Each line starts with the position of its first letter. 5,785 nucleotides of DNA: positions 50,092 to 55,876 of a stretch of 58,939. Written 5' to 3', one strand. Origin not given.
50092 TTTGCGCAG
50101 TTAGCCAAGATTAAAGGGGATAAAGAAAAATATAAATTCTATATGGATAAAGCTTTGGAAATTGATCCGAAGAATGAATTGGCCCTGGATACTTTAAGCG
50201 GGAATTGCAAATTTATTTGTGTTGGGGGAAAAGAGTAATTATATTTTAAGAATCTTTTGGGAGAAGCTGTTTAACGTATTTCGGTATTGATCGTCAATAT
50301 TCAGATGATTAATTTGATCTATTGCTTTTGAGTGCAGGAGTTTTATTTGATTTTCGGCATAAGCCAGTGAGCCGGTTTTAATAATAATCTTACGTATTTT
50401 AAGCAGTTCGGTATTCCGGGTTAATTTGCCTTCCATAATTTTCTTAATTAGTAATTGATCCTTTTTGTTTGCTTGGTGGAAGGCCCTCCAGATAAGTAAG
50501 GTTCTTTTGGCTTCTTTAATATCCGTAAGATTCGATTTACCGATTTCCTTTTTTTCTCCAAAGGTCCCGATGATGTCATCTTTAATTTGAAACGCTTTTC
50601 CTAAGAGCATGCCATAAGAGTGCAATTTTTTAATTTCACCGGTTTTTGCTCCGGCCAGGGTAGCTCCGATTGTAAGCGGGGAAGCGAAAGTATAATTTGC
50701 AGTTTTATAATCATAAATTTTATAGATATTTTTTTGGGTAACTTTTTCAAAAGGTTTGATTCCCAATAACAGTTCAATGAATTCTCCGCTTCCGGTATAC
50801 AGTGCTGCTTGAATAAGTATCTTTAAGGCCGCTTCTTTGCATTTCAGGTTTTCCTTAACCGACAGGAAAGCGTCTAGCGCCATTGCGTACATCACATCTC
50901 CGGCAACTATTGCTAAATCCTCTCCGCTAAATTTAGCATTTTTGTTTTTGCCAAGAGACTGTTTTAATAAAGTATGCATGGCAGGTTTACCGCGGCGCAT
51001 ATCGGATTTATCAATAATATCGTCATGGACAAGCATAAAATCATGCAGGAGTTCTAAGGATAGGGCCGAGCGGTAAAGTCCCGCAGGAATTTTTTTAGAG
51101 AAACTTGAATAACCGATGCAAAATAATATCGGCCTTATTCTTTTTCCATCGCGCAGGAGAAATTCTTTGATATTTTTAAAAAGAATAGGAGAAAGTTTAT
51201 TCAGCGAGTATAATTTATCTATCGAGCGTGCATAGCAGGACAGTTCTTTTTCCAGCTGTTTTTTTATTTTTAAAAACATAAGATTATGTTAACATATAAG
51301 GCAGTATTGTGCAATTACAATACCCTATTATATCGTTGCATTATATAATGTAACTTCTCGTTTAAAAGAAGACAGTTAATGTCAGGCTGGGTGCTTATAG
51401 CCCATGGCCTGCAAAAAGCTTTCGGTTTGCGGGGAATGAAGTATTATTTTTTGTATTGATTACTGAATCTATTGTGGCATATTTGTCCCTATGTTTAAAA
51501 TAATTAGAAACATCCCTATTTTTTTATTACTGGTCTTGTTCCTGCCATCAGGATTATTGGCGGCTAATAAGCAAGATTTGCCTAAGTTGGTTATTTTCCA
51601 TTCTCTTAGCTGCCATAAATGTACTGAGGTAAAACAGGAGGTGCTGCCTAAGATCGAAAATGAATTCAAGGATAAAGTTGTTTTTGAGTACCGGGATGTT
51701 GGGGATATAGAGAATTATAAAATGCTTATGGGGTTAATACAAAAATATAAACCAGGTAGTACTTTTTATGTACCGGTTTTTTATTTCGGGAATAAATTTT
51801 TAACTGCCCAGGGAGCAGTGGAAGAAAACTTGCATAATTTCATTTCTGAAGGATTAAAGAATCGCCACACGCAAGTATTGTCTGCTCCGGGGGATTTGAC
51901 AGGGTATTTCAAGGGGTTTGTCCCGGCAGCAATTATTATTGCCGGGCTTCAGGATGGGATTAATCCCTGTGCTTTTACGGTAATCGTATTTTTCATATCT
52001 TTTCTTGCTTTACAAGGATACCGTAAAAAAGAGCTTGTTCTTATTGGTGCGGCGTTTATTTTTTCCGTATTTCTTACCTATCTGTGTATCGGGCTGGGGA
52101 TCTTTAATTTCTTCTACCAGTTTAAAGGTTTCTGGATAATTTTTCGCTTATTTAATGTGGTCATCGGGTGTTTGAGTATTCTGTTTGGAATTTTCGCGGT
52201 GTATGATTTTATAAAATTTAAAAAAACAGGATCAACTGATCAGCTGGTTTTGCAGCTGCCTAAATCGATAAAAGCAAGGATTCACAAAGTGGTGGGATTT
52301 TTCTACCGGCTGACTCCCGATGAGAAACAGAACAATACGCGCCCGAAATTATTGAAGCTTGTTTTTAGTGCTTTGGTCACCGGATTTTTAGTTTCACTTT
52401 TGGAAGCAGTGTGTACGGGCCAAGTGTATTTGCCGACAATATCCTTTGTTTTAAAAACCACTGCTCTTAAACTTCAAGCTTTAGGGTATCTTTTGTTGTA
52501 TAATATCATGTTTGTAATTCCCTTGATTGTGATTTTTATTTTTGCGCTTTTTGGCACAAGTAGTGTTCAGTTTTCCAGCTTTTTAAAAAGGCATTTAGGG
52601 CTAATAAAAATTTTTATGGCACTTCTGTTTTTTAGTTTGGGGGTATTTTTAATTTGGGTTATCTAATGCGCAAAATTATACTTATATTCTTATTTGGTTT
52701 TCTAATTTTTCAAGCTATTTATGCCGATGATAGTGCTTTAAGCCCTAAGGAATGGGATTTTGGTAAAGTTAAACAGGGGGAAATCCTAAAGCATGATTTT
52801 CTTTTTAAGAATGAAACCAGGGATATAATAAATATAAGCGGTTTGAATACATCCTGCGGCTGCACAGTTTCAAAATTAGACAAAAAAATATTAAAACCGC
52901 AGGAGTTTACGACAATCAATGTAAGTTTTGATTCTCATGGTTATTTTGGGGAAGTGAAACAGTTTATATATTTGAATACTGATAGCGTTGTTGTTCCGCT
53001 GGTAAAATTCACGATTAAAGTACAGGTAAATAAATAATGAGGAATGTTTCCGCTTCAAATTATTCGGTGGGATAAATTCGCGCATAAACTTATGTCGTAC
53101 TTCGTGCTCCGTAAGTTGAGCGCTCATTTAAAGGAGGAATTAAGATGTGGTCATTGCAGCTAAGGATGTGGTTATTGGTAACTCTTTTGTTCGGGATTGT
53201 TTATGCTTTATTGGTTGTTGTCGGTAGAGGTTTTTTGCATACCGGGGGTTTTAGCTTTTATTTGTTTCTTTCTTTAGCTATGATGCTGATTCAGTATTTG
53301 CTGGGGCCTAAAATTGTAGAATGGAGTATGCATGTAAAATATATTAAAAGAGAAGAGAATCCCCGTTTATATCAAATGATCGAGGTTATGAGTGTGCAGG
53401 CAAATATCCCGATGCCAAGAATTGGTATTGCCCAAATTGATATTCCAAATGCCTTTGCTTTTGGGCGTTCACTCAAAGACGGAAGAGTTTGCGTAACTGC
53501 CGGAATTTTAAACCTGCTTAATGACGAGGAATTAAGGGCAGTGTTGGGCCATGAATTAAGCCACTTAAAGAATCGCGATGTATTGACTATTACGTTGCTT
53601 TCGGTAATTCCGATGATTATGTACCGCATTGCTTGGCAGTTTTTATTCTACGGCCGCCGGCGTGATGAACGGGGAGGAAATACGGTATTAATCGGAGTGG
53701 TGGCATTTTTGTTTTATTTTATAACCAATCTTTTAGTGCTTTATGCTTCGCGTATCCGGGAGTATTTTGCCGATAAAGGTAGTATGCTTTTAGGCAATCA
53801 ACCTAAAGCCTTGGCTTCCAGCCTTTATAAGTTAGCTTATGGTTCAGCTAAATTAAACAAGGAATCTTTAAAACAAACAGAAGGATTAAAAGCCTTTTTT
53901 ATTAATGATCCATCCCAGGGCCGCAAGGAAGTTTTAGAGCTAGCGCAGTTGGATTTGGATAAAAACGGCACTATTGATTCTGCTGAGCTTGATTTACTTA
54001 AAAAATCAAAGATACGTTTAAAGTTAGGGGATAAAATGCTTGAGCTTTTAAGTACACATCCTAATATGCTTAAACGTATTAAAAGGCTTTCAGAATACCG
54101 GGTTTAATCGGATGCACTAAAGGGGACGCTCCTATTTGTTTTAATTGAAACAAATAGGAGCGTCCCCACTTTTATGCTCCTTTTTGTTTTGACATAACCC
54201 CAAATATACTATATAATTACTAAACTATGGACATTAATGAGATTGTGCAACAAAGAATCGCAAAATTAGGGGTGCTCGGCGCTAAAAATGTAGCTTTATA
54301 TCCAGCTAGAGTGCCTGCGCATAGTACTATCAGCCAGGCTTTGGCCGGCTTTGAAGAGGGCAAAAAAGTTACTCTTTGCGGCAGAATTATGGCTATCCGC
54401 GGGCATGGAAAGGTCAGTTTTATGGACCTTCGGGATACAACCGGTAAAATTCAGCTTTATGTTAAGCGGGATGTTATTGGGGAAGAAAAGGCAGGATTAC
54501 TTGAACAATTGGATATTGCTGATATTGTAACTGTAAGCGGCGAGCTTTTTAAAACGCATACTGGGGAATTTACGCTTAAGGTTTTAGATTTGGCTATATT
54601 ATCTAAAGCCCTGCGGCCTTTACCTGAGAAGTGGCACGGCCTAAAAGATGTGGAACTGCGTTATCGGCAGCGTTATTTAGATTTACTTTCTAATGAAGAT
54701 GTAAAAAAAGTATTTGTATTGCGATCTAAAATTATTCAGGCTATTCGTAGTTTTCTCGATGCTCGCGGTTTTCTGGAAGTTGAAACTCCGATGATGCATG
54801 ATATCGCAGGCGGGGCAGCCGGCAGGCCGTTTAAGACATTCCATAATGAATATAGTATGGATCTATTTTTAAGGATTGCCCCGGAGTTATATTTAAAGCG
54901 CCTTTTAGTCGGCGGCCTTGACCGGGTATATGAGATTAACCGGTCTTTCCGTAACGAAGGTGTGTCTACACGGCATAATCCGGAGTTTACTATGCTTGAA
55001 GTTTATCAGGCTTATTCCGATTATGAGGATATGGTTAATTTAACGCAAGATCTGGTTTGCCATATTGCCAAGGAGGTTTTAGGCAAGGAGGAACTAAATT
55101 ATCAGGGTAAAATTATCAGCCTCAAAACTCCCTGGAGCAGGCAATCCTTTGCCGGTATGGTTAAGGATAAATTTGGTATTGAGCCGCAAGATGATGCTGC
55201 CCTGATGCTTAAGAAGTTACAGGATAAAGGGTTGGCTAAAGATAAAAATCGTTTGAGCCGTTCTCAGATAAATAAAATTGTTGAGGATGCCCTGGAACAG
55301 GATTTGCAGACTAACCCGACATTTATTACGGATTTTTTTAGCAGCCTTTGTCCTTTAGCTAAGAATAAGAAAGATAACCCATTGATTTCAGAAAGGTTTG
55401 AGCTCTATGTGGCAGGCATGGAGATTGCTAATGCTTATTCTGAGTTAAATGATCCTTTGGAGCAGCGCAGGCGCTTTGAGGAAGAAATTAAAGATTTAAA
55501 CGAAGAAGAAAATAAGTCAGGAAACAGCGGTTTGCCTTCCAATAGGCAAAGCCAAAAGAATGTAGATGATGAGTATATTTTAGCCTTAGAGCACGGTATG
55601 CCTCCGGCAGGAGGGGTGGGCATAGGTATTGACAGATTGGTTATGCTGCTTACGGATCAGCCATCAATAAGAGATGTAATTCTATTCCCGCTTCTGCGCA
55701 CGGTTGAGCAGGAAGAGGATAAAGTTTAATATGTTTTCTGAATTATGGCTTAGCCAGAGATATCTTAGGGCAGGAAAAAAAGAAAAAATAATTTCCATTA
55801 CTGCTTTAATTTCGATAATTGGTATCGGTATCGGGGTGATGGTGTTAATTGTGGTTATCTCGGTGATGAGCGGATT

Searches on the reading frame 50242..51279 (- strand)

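Call 61: search_protein_families(library=pfam, proteins=[window:50242-51279:-], max_evalue=0.00001)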
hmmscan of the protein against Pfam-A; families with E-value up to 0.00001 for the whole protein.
window:50242-51279:- (346 aa): 1 family
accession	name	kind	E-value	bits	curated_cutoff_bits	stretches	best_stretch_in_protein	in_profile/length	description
PF00348.22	polyprenyl_synt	-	2.6e-51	174.7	27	1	33-292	4-244/251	Polyprenyl synthetase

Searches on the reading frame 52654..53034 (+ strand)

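Call 61: search_protein_families(library=pfam, proteins=[window:52654-53034:+], max_evalue=0.00001)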
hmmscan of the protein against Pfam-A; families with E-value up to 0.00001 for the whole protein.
window:52654-53034:+ (127 aa): 2 families
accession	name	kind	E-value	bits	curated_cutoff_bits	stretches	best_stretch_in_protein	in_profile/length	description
PF07610.17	DUF1573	-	8.2e-18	64.7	26.1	1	32-112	6-86/98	Protein of unknown function (DUF1573)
PF22544.2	HYDIN_VesB_CFA65-like_Ig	-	1.8e-13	51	25.5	1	29-122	5-98/100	HYDIN/CFA65/VesB-like, Ig-like domain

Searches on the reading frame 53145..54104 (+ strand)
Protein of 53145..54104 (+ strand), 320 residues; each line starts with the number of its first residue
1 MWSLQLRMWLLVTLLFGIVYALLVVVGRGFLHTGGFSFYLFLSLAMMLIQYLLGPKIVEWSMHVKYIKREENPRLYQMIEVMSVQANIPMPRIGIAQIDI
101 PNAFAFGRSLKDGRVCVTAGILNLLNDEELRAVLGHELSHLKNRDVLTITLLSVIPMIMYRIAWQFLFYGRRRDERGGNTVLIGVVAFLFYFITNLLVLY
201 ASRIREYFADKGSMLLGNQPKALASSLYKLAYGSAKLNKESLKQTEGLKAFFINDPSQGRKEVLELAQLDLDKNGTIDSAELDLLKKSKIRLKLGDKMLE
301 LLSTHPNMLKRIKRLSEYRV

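Call 61: search_protein_families(library=pfam, proteins=[window:53145-54104:+], max_evalue=0.00001)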
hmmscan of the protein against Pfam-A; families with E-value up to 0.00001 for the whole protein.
window:53145-54104:+ (320 aa): 1 family
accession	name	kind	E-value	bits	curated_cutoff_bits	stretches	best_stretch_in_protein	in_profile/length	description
PF01435.24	Peptidase_M48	-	6.8e-38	130.8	20.3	1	71-318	3-185/186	Peptidase family M48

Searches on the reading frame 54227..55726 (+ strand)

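Call 61: search_protein_families(library=pfam, proteins=[window:54227-55726:+], max_evalue=0.00001)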
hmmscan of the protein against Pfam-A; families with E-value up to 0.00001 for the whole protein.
window:54227-55726:+ (500 aa): 2 families
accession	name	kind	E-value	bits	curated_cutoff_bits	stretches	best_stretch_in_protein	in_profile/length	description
PF00152.25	tRNA-synt_2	-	1.2e-89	300.8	25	1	142-489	2-306/308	tRNA synthetases class II (D, K and N)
PF01336.31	tRNA_anti-codon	-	1.5e-17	63.8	27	1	48-124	1-74/75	OB-fold nucleic acid binding domain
